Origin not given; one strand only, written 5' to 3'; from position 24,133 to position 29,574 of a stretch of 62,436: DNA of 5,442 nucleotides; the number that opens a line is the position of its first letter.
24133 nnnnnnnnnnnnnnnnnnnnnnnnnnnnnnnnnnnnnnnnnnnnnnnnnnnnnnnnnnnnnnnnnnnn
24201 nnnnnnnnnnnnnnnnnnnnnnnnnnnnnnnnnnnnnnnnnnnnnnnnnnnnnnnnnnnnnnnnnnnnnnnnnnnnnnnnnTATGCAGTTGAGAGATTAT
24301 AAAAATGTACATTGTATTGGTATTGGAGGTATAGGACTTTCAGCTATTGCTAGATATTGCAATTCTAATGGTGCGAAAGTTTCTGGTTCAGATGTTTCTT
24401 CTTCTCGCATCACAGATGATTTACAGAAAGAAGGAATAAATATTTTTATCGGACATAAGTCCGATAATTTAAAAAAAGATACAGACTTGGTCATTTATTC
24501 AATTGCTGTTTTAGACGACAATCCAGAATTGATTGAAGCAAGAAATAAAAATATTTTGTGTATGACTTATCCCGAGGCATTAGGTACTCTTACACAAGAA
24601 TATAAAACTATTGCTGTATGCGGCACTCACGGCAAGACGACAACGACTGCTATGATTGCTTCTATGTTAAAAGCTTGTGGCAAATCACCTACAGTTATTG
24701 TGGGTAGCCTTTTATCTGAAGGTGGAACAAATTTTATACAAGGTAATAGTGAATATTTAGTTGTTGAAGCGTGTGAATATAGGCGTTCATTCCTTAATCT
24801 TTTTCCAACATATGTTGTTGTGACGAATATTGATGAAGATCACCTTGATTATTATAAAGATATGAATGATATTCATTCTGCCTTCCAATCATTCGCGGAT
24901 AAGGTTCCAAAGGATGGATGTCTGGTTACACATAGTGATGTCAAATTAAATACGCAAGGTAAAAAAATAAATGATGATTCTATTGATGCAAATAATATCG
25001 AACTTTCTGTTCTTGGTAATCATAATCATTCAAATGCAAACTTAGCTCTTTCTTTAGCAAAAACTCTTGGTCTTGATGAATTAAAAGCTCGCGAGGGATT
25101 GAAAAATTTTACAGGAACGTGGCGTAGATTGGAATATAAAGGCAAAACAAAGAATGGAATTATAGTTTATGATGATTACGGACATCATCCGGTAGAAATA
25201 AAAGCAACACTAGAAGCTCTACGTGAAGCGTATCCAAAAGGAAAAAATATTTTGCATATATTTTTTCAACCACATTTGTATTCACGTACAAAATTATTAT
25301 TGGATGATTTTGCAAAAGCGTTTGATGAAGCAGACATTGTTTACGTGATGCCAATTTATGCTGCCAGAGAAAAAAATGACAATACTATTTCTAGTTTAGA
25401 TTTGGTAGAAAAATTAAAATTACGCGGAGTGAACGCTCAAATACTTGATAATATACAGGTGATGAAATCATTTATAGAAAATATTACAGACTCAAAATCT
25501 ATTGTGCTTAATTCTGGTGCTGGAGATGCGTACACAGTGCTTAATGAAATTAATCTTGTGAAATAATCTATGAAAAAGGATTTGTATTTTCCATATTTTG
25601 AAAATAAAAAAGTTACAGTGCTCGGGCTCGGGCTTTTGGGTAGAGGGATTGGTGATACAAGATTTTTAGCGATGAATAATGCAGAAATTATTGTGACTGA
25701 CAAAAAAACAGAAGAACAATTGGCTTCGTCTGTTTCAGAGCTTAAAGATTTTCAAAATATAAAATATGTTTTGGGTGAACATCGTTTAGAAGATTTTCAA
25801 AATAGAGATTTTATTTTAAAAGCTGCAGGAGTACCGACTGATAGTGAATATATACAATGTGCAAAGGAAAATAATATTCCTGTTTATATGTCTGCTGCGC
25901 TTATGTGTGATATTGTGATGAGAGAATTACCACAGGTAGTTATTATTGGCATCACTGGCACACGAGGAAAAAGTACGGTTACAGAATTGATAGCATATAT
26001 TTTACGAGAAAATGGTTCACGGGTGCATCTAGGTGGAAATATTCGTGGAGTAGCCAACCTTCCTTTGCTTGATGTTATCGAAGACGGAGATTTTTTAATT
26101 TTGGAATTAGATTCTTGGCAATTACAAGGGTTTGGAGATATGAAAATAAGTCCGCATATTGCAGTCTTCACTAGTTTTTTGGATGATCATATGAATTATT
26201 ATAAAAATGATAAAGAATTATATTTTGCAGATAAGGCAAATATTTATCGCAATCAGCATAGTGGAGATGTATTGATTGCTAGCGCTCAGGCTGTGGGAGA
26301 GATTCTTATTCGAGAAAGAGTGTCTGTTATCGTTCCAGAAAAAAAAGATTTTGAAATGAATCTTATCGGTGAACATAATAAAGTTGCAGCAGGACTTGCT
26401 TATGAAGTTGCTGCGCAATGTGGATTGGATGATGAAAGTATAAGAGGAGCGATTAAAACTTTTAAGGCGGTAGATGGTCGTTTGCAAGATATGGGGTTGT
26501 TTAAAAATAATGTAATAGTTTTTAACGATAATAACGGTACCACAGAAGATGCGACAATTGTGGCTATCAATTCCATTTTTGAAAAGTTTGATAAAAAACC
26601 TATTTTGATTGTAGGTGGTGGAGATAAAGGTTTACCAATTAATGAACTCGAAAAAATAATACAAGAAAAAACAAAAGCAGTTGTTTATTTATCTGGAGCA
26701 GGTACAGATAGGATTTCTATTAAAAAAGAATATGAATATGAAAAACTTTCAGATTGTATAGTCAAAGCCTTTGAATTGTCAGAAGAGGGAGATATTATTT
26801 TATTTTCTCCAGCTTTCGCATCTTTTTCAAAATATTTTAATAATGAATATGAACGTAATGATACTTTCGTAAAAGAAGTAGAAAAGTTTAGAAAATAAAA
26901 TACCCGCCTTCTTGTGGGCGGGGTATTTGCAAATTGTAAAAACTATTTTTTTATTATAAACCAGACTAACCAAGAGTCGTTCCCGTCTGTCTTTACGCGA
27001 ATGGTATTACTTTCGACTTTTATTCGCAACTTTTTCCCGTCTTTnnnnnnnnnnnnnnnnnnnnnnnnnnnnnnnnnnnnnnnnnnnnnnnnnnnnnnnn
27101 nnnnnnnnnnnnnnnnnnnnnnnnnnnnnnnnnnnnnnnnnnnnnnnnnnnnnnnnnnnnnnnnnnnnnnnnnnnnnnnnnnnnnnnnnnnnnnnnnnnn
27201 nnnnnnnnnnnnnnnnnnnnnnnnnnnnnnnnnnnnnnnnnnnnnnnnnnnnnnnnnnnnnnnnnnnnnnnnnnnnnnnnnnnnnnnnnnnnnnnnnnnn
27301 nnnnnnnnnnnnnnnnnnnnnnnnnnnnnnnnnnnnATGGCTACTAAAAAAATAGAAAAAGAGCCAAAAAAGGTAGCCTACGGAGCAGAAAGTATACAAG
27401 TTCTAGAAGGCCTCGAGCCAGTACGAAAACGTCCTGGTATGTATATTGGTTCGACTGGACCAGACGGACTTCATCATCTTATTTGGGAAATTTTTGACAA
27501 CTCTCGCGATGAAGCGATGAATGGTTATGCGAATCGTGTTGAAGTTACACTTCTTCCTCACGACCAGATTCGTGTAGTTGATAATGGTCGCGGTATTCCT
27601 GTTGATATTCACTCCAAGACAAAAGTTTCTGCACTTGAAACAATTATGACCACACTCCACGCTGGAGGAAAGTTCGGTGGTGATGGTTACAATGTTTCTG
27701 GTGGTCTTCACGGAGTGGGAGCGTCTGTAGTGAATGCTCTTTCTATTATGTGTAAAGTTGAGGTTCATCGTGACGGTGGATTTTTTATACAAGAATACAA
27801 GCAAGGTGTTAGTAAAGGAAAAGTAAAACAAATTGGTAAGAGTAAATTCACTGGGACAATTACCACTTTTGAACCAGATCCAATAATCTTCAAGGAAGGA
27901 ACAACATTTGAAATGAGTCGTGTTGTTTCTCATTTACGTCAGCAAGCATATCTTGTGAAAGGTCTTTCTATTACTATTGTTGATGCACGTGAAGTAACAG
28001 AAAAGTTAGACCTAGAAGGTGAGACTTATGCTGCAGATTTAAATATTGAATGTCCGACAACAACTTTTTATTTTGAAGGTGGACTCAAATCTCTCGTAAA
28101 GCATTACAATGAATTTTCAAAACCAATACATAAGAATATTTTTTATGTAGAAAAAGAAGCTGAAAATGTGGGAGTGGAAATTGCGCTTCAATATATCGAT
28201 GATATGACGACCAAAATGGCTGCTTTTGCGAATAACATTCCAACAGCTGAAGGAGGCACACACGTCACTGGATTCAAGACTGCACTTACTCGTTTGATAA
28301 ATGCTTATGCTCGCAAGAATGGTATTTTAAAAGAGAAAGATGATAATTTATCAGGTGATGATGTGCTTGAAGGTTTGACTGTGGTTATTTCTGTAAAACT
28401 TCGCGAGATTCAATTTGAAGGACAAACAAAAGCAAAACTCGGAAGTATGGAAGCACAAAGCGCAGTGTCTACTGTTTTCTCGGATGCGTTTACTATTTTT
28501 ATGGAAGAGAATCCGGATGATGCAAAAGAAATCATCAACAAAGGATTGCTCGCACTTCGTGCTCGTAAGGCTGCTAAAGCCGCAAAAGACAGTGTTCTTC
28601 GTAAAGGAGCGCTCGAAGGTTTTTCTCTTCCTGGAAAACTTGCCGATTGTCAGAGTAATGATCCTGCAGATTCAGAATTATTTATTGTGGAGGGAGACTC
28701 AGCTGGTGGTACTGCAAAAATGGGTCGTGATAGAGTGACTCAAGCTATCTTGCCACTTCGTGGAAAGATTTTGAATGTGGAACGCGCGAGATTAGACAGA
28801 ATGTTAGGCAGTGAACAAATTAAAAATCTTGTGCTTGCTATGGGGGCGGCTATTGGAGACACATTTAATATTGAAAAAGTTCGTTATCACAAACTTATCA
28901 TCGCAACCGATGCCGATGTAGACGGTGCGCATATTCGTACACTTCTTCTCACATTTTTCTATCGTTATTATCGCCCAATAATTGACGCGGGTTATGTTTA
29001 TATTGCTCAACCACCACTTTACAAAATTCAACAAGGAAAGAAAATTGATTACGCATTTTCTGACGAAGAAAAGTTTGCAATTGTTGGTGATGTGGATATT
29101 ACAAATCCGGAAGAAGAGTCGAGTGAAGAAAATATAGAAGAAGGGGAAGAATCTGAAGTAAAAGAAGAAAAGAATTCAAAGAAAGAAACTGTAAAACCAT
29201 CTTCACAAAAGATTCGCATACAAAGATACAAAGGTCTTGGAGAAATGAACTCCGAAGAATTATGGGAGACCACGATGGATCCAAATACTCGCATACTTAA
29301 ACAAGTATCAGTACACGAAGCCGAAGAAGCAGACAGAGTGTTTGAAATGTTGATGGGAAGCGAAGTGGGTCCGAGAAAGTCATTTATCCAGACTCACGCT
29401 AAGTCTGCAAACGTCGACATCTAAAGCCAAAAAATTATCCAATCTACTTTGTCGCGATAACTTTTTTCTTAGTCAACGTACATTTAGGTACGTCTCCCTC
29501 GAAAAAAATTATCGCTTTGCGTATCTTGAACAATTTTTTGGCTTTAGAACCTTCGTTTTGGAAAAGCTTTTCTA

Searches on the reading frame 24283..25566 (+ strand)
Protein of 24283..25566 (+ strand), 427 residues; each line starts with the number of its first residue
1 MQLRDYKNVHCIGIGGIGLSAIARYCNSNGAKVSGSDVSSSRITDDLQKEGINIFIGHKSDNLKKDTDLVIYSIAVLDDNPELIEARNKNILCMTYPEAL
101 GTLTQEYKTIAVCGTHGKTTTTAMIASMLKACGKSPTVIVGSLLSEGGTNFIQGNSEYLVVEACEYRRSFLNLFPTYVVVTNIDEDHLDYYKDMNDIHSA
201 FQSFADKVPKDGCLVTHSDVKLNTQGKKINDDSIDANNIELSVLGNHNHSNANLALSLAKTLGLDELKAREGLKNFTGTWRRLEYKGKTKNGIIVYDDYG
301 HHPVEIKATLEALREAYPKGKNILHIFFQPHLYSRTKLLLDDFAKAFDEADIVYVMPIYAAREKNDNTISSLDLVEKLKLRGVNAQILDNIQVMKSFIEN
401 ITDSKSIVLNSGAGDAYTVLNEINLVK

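Call 82: search_protein_families(library=pfam, proteins=[window:24283-25566:+], max_evalue=0.00001)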
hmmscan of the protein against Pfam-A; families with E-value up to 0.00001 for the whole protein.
window:24283-25566:+ (427 aa): 3 families
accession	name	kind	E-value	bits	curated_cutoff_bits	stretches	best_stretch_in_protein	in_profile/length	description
PF01225.30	Mur_ligase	-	1.9e-23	83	21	1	9-107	2-94/95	Mur ligase family, catalytic domain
PF08245.18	Mur_ligase_M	-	6.2e-19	69.2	24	1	112-223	1-128/200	Mur ligase middle domain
PF02875.26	Mur_ligase_C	-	1.5e-16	61.8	28.4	1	281-414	1-127/127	Mur ligase, glutamate ligase domain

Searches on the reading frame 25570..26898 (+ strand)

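Call 82: search_protein_families(library=pfam, proteins=[window:25570-26898:+], max_evalue=0.00001)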
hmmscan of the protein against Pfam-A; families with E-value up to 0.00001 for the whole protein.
window:25570-26898:+ (442 aa): 2 families
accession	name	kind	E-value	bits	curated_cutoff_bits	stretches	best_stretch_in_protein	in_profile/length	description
PF08245.18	Mur_ligase_M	-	1.1e-15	58.6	24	1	128-240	1-124/200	Mur ligase middle domain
PF21799.2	MurD-like_N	-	5.1e-08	33.5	27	1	13-105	1-86/88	Mur ligase MurD-like, N-terminal domain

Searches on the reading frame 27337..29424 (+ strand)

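Call 82: search_protein_families(library=pfam, proteins=[window:27337-29424:+], max_evalue=0.00001)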
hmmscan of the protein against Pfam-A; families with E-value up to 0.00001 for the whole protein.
window:27337-29424:+ (695 aa): 4 families
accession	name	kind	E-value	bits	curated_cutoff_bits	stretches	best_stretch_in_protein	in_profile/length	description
PF00204.31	DNA_gyraseB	-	1.4e-56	191.1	27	1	249-418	1-172/173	DNA gyrase B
PF00986.26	DNA_gyraseB_C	-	2.7e-29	101.6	29.8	1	624-685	2-63/63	DNA gyrase B subunit, carboxyl terminus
PF01751.28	Toprim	-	1.2e-17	64.3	23.1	1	447-558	1-95/96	Toprim domain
PF02518.31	HATPase_c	-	7.6e-13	49.3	26.4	1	42-145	3-93/111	Histidine kinase-, DNA gyrase B-, and HSP90-like ATPase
